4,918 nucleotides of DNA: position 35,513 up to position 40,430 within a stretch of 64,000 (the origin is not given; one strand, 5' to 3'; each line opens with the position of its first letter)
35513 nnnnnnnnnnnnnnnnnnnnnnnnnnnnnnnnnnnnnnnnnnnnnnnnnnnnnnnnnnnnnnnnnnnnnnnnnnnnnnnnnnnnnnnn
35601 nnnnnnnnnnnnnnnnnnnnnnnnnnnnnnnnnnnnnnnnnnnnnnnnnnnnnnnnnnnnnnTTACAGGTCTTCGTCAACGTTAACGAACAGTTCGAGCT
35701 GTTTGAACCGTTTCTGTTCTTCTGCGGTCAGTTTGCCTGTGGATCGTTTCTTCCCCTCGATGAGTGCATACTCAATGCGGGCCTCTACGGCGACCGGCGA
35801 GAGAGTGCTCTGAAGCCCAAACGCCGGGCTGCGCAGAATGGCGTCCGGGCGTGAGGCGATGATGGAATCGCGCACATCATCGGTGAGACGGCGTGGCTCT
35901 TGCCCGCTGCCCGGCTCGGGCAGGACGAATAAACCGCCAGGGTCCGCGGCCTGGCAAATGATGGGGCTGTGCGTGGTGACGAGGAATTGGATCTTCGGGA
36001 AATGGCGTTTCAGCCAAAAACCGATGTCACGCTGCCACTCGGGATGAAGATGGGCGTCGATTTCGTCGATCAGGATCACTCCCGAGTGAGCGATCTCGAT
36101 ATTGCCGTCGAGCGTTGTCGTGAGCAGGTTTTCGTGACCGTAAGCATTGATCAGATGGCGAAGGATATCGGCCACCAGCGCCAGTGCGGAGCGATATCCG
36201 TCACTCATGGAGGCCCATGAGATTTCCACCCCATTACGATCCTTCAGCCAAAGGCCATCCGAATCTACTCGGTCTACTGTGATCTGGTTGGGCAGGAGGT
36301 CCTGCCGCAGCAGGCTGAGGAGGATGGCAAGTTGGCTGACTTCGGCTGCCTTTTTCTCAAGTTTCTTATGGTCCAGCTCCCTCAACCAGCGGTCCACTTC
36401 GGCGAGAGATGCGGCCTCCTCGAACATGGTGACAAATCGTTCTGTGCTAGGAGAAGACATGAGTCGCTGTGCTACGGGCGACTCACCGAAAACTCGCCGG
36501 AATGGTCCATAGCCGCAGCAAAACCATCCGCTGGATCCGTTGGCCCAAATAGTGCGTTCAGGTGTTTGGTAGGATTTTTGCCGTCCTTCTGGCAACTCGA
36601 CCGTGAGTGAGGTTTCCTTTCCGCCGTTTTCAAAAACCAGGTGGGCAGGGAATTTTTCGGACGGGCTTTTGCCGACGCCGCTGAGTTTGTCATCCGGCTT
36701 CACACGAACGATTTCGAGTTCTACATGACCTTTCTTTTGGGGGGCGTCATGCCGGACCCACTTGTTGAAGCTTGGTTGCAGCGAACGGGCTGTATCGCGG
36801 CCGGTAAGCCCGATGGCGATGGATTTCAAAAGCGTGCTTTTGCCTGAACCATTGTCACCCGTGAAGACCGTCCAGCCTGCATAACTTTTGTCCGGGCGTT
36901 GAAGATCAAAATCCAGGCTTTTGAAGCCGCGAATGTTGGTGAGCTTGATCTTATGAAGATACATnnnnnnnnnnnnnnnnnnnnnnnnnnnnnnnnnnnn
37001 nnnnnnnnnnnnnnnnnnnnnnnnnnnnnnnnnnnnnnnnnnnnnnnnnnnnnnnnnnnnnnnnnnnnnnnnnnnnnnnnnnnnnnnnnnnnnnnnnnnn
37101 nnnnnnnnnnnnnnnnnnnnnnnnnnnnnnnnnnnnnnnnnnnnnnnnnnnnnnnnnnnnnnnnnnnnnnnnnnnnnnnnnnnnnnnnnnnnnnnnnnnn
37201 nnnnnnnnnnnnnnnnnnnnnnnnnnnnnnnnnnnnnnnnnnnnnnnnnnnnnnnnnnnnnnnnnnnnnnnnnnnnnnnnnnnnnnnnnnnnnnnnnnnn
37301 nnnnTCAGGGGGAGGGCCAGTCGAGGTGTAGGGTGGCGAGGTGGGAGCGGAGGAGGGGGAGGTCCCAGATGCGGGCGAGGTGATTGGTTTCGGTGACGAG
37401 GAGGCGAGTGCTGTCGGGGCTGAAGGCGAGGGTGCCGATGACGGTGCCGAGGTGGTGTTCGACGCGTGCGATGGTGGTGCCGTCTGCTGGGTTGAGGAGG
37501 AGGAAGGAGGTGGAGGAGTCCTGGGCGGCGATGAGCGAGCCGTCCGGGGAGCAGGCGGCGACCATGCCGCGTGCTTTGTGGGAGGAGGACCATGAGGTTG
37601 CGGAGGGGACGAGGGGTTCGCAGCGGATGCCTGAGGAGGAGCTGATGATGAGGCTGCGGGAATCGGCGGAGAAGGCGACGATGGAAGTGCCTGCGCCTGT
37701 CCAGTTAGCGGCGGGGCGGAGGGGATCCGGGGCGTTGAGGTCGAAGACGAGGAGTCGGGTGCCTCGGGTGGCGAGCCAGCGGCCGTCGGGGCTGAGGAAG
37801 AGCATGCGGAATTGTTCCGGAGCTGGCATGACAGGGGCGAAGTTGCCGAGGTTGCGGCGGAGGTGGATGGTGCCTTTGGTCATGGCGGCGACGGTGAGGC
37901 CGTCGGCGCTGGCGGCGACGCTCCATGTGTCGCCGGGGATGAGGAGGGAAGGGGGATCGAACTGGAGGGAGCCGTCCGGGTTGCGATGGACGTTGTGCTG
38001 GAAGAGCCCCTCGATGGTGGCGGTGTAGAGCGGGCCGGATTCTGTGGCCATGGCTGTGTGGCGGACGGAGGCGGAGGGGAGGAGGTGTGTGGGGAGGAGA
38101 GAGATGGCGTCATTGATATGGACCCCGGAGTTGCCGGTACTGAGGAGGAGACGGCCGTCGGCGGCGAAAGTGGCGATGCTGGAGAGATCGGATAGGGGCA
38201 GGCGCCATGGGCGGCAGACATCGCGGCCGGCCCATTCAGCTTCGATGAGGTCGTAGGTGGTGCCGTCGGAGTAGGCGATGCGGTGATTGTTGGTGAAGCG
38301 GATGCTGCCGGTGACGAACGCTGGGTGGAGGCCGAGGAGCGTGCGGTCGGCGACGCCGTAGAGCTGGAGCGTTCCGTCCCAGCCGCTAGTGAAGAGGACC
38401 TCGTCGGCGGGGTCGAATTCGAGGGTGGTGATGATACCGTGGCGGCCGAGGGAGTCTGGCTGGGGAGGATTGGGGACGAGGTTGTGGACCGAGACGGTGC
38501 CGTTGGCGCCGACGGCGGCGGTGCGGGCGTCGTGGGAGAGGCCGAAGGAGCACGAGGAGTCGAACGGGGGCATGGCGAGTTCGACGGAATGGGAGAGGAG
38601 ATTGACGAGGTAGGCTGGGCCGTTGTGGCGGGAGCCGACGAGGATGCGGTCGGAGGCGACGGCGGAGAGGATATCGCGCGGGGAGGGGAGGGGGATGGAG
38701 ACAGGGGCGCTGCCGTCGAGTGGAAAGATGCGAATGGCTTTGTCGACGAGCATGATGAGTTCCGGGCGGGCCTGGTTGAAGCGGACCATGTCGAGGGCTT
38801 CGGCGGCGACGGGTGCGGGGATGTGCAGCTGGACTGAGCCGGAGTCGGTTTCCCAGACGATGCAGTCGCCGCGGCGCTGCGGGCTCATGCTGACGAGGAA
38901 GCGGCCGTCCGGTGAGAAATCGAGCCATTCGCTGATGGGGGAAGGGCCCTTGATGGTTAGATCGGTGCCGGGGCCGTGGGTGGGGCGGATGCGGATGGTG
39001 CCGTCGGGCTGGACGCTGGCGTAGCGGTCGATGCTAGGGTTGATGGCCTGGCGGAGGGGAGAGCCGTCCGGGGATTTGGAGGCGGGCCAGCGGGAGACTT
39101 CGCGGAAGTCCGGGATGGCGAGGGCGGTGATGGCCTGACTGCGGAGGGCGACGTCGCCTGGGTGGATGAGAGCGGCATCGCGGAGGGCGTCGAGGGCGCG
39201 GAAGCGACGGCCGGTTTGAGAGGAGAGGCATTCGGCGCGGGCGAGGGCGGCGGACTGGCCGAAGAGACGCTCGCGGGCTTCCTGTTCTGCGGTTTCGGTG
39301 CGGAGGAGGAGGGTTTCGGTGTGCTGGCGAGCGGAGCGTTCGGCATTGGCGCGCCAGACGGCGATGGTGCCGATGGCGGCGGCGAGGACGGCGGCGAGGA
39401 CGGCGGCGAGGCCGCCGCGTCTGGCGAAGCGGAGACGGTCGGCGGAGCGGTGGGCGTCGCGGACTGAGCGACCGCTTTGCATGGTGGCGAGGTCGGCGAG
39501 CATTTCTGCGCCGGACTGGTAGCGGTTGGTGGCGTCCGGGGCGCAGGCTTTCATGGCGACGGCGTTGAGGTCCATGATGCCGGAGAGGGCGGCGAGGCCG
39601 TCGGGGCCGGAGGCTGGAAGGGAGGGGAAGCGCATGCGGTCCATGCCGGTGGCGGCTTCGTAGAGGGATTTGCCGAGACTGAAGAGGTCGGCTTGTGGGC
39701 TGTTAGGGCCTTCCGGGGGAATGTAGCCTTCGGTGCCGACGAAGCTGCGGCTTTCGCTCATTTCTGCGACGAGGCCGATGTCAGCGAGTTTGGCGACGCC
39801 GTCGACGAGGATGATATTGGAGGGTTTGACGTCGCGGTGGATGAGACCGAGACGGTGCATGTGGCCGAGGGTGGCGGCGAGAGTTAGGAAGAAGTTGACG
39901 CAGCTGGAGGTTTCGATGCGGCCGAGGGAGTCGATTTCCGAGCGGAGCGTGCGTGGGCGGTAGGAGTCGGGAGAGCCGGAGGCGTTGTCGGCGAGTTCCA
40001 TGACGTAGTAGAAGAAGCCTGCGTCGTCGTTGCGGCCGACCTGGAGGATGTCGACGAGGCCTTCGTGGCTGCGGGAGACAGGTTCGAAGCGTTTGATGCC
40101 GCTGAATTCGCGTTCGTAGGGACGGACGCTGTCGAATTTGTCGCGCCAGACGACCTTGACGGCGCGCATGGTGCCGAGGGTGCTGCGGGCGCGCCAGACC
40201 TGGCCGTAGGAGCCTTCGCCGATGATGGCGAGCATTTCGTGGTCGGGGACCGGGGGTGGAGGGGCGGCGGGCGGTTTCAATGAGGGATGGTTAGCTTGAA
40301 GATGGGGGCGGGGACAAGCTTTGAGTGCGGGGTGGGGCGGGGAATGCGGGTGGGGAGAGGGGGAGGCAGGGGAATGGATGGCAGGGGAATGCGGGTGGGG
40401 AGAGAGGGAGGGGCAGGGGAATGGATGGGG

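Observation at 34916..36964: Intact two-gene Septu-like defence module (PtuA-like ATPase + PtuB-like HNH) in a low-GC insert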

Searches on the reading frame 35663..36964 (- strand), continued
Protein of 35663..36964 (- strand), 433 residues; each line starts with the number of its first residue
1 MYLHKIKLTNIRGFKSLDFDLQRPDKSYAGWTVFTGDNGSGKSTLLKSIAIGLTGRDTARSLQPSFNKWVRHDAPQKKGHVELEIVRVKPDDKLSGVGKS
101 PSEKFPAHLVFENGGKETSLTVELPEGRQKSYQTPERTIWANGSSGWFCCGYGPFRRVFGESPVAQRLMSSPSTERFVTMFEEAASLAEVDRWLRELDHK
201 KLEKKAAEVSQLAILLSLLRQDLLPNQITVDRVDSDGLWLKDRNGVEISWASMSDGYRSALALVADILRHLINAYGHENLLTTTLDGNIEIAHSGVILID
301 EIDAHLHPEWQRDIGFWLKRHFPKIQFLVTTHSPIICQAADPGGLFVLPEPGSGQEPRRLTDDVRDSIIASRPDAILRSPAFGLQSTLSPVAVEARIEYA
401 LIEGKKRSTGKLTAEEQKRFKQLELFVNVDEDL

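Call 48: search_protein_families(library=padloc, proteins=[L005:1022-3886:+, L005:5970-7592:+, L005:7620-8774:+, L005:8783-9250:+, L005:9266-11953:+, L012:3890-4384:+, L012:4381-5409:+], max_evalue=0.00001)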
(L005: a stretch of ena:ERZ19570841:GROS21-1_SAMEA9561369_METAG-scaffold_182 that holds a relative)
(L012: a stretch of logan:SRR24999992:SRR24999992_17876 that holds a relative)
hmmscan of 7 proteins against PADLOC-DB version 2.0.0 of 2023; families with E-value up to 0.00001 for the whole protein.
L005:1022-3886:+ (954 aa): 46 families (the best 25 are shown)
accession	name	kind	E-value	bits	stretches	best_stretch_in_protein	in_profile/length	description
PDLC02619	DrmD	-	1.3e-202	673.3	1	31-671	26-656/872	DrmD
PDLC02500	BrxHI|BrxHII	-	2.8e-68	229.3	3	486-662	511-684/933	BrxHI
PDLC02621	DrmD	-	1.1e-62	210.6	1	35-667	119-740/1040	DrmD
PDLC02623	DrmD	-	2.8e-58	195.5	2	30-228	94-308/1040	DrmD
PDLC00659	HmaA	-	1.5e-57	193.2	1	29-593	96-655/1176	SNF2 helicase / DEAD-box helicase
PDLC02620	DrmD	-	2.8e-54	182.5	1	28-571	90-599/1060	DrmD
PDLC02843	DpdE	-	7.6e-50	167.8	2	15-229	140-329/1091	DpdE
PDLC02504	BrxHI|BrxHII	-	7.9e-50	167.7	2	31-466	103-523/971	BrxHII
PDLC02572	DrmA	-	1.5e-43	147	1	38-566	119-640/1043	DrmA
PDLC02840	DpdE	-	2.1e-41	140.2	2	30-228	152-333/1091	DpdE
PDLC02634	DrmD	-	1.1e-37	127.4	1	21-564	75-599/900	DrmD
PDLC02632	DrmD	-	1.4e-37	127.5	2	157-559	254-635/662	DrmD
PDLC02846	DpdE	-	1.7e-37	126.9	2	5-203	134-326/1034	DpdE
PDLC02844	DpdE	-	1.2e-36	124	2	30-249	146-354/1074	DpdE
PDLC02193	PLD_Helicase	-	6e-34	115.3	2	503-589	752-838/905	-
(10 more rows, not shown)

L005:5970-7592:+ (540 aa): 50 families (the best 25 are shown)
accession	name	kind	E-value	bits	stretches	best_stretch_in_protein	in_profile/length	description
PDLC03636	MTase_III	-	3e-211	701.1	1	1-526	1-559/575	Type III methyltransferase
PDLC03644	MTase_III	-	7.8e-128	425.6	1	9-410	4-430/542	Type III methyltransferase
PDLC03634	MTase_III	-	1.4e-76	256.8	2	90-365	167-449/621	Type III methyltransferase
PDLC03635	MTase_III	-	2.9e-75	252.3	2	36-175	208-352/708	Type III methyltransferase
PDLC03637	MTase_III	-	5.5e-75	251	1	7-347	85-434/513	Type III methyltransferase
PDLC03638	MTase_III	-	2.8e-66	222.4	1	43-401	377-712/816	Type III methyltransferase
PDLC03641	MTase_III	-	6.6e-63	211.3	2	92-348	180-428/657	Type III methyltransferase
PDLC03640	MTase_III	-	2e-60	202.9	3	190-378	252-449/654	Type III methyltransferase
PDLC03354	MTase_II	-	3.2e-44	149.6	1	4-372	22-382/425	Type II methyltransferase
PDLC03642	MTase_III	-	1.7e-38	130.6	1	41-348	77-379/528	Type III methyltransferase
PDLC03643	MTase_III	-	9.1e-34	115.4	1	103-347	4-247/465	Type III methyltransferase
PDLC03300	MTase_II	-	2.1e-33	113.7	2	84-174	76-164/302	Type II methyltransferase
PDLC03299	MTase_II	-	7.6e-31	105.7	2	46-175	14-139/296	Type II methyltransferase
PDLC03633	MTase_III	-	2.6e-30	103.7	2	311-367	292-348/616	Type III methyltransferase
PDLC03339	MTase_II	-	8.2e-27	92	2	311-376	210-275/399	Type II methyltransferase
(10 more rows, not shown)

L005:7620-8774:+ (384 aa): 22 families
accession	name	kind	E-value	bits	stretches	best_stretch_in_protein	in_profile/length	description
PDLC04710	PDC-M56A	-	3.4e-148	491.7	1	5-380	3-379/382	-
PDLC02979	AriA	-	2.8e-18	64.8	2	1-49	1-50/373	-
PDLC03878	NsnB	-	4.8e-14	50.9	1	3-316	2-308/345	-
PDLC02980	AriA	-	6.7e-14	50.6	1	169-289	192-304/304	-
PDLC04178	HEC-01A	-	1.9e-12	45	0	241-290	285-333/399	-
PDLC02358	Old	-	1.7e-11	41.6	1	247-292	288-333/578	Old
PDLC04175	HEC-01A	-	7.7e-11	39.6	0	245-291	270-315/363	-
PDLC04389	PDC-M07A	-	2.2e-10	38.1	1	244-296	326-379/443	-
PDLC04214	HEC-02A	-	1.4e-09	35.7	0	247-295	241-289/338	-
PDLC04393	PDC-M07A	-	1.7e-09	35.2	0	5-46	4-45/435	-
PDLC04176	HEC-01A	-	4.9e-09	34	0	236-288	268-321/371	-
PDLC04664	PDC-M47A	-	5.6e-09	33.4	0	6-38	3-35/461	-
PDLC04183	HEC-01A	-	5.8e-09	33.5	0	3-47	5-49/402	-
PDLC02915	ATPase-Toprim_I-B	-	6.9e-09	33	0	246-291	258-302/623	-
PDLC04179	HEC-01A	-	1.4e-08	32.3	0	3-51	2-50/459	-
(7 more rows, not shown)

L005:8783-9250:+ (155 aa): 1 family
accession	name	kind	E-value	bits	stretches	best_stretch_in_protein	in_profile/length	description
PDLC04711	PDC-M56B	-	5.1e-37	125.1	1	2-148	7-147/151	-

L005:9266-11953:+ (895 aa): 7 families
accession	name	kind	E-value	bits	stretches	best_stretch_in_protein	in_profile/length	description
PDLC03648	REase_III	-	4.2e-200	665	2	87-465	2-396/871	Type III restriction enzyme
PDLC03647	REase_III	-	7.6e-13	45.5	1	360-451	482-581/989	Type III restriction enzyme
PDLC03650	REase_III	-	6.2e-09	32.8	1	200-428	225-426/898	Type III restriction enzyme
PDLC03651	REase_III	-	4.6e-08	29.6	0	66-177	68-176/873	Type III restriction enzyme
PDLC03653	REase_III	-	4.9e-08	29.6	1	202-450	262-497/883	Type III restriction enzyme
PDLC03649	REase_III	-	5.6e-08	29.1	0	379-425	494-540/973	Type III restriction enzyme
PDLC03658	mREase_IV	-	3.4e-06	23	0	203-427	339-549/953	Type IV methyl-directed restriction enzyme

L012:3890-4384:+ (164 aa): 0 families

L012:4381-5409:+ (342 aa): 37 families (the best 25 are shown)
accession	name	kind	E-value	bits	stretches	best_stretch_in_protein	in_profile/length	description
PDLC04871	PDC-S05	-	3.9e-150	498.8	1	5-333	125-453/468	-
PDLC04851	PDC-S05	-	3.1e-140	465.1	1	7-335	6-333/342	-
PDLC04853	PDC-S05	-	3.5e-136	451.8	1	10-334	5-323/336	-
PDLC04868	PDC-S05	-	7.5e-135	447.3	1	11-335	6-328/335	-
PDLC04852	PDC-S05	-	8.6e-129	427.4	1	3-331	3-326/346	-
PDLC04843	PDC-S05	-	5.2e-106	352.6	1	9-330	4-312/330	-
PDLC04864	PDC-S05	-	3e-101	336.3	1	67-331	3-261/277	-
PDLC04870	PDC-S05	-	9.2e-79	261.8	1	10-215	8-209/214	-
PDLC04876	PDC-S05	-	9.6e-75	248.1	1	9-175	6-171/174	-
PDLC04872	PDC-S05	-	3e-52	174.4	1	10-140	4-134/152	-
PDLC04854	PDC-S05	-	4.6e-52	174.7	1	11-176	4-168/212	-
PDLC04965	PDC-S23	-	2.6e-49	166.4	1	11-212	5-207/327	-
PDLC04964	PDC-S23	-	3.6e-48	162.5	1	11-173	4-165/331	-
PDLC04858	PDC-S05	-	1.9e-46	155.3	1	10-139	4-130/138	-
PDLC04879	PDC-S05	-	5.8e-42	142.1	1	11-143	5-135/285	-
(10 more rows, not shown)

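Call 66: predict_structure(alignment_id=A7)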
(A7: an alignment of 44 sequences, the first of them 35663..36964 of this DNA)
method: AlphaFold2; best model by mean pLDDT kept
length: 433 residues; sequences in the alignment: 44
mean_pLDDT: 75.3   pTM: 0.77
mean pLDDT of the five models: 75.3, 74.5, 71.6, 70.2, 62.0
residues with pLDDT >= 90: 64; 70-90: 242; 50-70: 96; < 50: 31
segments of 3 or more residues with pLDDT < 50: 157-182, 430-433
pLDDT, mean of each block of 10 residues (from residue 1): 93 90 94 84 85 69 65 87 88 69 86 76 74 65 58 52 44 32 55 69 68 76 66 79 82 72 75 77 85 86 65 83 91 84 90 84 88 75 64 79 85 90 75 36
secondary structure, 60 per line:
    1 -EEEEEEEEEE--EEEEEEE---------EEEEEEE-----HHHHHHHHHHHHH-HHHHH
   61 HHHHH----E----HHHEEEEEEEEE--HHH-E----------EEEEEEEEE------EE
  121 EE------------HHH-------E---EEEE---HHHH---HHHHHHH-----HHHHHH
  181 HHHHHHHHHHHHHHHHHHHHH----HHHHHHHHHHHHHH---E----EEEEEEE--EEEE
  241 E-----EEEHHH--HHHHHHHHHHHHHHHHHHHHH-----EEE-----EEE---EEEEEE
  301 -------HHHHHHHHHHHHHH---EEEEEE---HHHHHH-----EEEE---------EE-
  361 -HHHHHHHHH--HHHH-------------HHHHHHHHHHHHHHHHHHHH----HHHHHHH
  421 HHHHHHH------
elements in order: E2-11 E14-20 E30-36 H42-54 H56-65 E78-86 E104-112 E119-122 E149-152 H156-159 H163-169 H175-201 H206-219 E228-234 E237-241 E247-249 H255-275 E281-283 E289-291 E295-300 H308-321 E325-330 H334-339 E345-348 H362-370 H373-376 H390-409 H414-427

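Call 70: fold_search(model_id=the predicted structure, library=pdb)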
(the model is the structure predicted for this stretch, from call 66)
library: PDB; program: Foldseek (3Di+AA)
matches with E <= 10: 1055; with E <= 0.001: 167
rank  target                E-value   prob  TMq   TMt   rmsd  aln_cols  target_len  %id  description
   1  9e90_C                4.6e-19  1.00  0.52  0.48   9.6       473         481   19  Ec83 Retron PtuA/PtuB (2-1) complex bound to ATP (released 2025-07-02)
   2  9nnb_D                1.5e-18  1.00  0.56  0.49   9.0       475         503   21  Cryo-EM structure of the Retron Ec78 complex, PtuA:PtuB:RT (4:2:1) (released 2025-10-08)
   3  9kjx_C                1.9e-18  1.00  0.52  0.43  11.5       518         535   20  Cryo-EM structure of the Retron-Eco7 complex (state 1) (released 2025-11-12)
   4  9kjy_E                2.4e-18  1.00  0.57  0.49  10.1       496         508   20  Cryo-EM structure of the Retron-Eco7 complex (state 2) (released 2025-11-12)
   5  9kjz_B                2.4e-18  1.00  0.52  0.44  11.3       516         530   19  Cryo-EM structure of the Retron-Eco7 complex (state 3) (released 2025-11-12)
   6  9kjx_B                2.9e-18  1.00  0.52  0.44  11.4       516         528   19  Cryo-EM structure of the Retron-Eco7 complex (state 1) (released 2025-11-12)
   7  9kk2_E                2.9e-18  1.00  0.51  0.44  13.4       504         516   20  Cryo-EM structure of the Retron-Eco7 complex (state 5) (released 2025-11-12)
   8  9nnk_C                3.0e-18  1.00  0.51  0.42  13.1       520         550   18  Cryo-EM structure of Retron-displaced free PtuAB complex, PtuA:PtuB (4:2) (released 2025-10-08)
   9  9l7p_B                4.1e-18  1.00  0.54  0.49   9.2       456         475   21  Cryo-EM structure of retron Ec78 system complex (released 2025-12-10)
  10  9kjx_E                5.5e-18  1.00  0.55  0.48  10.5       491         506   20  Cryo-EM structure of the Retron-Eco7 complex (state 1) (released 2025-11-12)
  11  9vhe_E                1.2e-17  1.00  0.55  0.54  10.2       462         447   20  cryoEM structure of retron-Eco7 complex (released 2025-12-31)
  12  9e8z_F                1.3e-17  1.00  0.52  0.43  11.7       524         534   18  4-component structure of retron Ec83 (released 2025-07-02)
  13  9l7p_A                1.3e-17  1.00  0.49  0.42  15.0       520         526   18  Cryo-EM structure of retron Ec78 system complex (released 2025-12-10)
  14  9kjy_D                1.7e-17  1.00  0.51  0.43  12.7       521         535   18  Cryo-EM structure of the Retron-Eco7 complex (state 2) (released 2025-11-12)
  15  9kjz_C                1.7e-17  1.00  0.51  0.43  12.0       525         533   18  Cryo-EM structure of the Retron-Eco7 complex (state 3) (released 2025-11-12)
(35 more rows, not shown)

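Call 74: find_related_loci(query=A7, collection=viral_contigs, flank=8000)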
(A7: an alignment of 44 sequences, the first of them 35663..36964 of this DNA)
Query A7 (433 aa) in viral_contigs; peptide patterns used: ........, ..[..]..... (x = any residue, [..] = any of these).
72 stretches matched a pattern; 69 encode a relative of the query (tblastn E <= 1e-3); 69 distinct loci.
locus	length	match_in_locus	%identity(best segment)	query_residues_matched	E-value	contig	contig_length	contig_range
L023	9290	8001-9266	35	1-430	2e-68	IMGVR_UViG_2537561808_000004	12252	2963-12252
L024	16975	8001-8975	26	2-388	7e-25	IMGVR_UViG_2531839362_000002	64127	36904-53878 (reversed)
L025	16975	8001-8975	26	2-388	7e-25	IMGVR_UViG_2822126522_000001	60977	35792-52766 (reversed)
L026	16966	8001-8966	25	2-388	4e-24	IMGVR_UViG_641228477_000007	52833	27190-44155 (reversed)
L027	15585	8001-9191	26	1-382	1e-23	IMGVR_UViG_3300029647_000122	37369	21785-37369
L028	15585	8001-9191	26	1-382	1e-23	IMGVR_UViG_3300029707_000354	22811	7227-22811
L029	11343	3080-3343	37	249-348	4e-15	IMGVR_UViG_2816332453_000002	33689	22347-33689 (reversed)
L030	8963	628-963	31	225-348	1e-14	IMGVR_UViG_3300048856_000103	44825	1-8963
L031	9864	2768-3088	37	232-348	2e-14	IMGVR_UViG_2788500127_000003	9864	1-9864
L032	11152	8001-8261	38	250-348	1e-14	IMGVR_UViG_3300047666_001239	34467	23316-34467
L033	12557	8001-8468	31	234-399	3e-14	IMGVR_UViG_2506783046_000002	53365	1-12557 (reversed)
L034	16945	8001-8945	24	33-369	3e-14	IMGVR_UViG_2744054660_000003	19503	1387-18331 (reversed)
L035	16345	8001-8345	32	238-364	4e-14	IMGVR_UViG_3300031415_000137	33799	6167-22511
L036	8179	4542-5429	23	33-348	5e-14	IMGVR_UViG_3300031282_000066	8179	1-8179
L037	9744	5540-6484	24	33-369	4e-14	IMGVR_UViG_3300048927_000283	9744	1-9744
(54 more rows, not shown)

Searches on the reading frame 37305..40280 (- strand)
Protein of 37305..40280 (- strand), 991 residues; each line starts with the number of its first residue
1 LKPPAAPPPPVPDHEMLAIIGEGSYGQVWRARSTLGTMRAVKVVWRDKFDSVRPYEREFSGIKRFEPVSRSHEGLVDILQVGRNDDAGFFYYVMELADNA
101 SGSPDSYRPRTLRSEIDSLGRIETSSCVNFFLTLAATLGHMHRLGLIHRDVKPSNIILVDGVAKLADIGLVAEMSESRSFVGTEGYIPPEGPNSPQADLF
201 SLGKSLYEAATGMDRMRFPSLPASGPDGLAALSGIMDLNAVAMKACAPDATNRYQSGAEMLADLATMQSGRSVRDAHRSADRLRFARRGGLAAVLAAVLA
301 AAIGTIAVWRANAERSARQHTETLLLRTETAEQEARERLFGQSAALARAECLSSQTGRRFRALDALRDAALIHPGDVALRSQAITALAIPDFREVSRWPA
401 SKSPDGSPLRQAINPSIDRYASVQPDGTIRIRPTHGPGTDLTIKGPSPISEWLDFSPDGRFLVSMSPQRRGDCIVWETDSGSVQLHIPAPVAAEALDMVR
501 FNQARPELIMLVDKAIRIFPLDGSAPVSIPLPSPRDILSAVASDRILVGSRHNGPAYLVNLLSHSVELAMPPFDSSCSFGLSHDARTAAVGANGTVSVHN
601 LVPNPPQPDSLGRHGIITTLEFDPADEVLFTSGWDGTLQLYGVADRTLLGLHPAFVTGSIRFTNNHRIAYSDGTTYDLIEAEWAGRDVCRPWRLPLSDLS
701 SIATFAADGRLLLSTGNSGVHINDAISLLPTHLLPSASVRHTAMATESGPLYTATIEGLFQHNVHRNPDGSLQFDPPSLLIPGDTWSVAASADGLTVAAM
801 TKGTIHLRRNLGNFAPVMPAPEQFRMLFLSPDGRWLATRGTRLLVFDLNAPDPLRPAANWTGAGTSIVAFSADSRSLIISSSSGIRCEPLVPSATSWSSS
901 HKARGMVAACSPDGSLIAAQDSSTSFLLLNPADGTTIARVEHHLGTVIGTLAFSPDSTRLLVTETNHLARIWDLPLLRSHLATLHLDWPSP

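Call 44: search_protein_families(library=pfam, proteins=[window:37305-40280:-], max_evalue=0.00001)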
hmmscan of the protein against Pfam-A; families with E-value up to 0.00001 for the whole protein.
window:37305-40280:- (991 aa): 9 families
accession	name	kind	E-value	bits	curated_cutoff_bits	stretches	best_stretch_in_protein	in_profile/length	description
PF00069.31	Pkinase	-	4.5e-25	89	31.7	1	17-212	4-193/263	Protein kinase domain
PF24817.1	WD40_WDHD1_1st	-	7.5e-12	45.5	109.9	0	901-965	221-285/291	WDHD1 first WD40 domain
PF25174.1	Beta-prop_THOC3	-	2.4e-10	40.3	305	0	830-978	11-162/272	THOC3 beta-propeller domain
PF07714.23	PK_Tyr_Ser-Thr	-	3e-09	37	23.1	1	17-184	4-163/258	Protein tyrosine and serine/threonine kinase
PF00400.38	WD40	-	3.2e-09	37.4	27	0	612-641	8-38/39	WD domain, G-beta repeat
PF23414.1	Beta-prop_EML_2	-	5.8e-08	32.9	90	0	894-973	31-109/266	Echinoderm microtubule-associated protein second beta-propeller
PF25173.1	Beta-prop_WDR3_1st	-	5.4e-07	29.9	154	0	899-974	68-142/184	WDR3 first beta-propeller domain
PF23393.2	Beta-prop_WDR90_POC16_2nd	-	2.1e-06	27.6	60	0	915-974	193-250/291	WDR90/POC16, second beta-propeller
PF24814.1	WD40_Prp19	-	2.1e-06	27.4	320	0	906-975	139-207/281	Prp19 WD40 domain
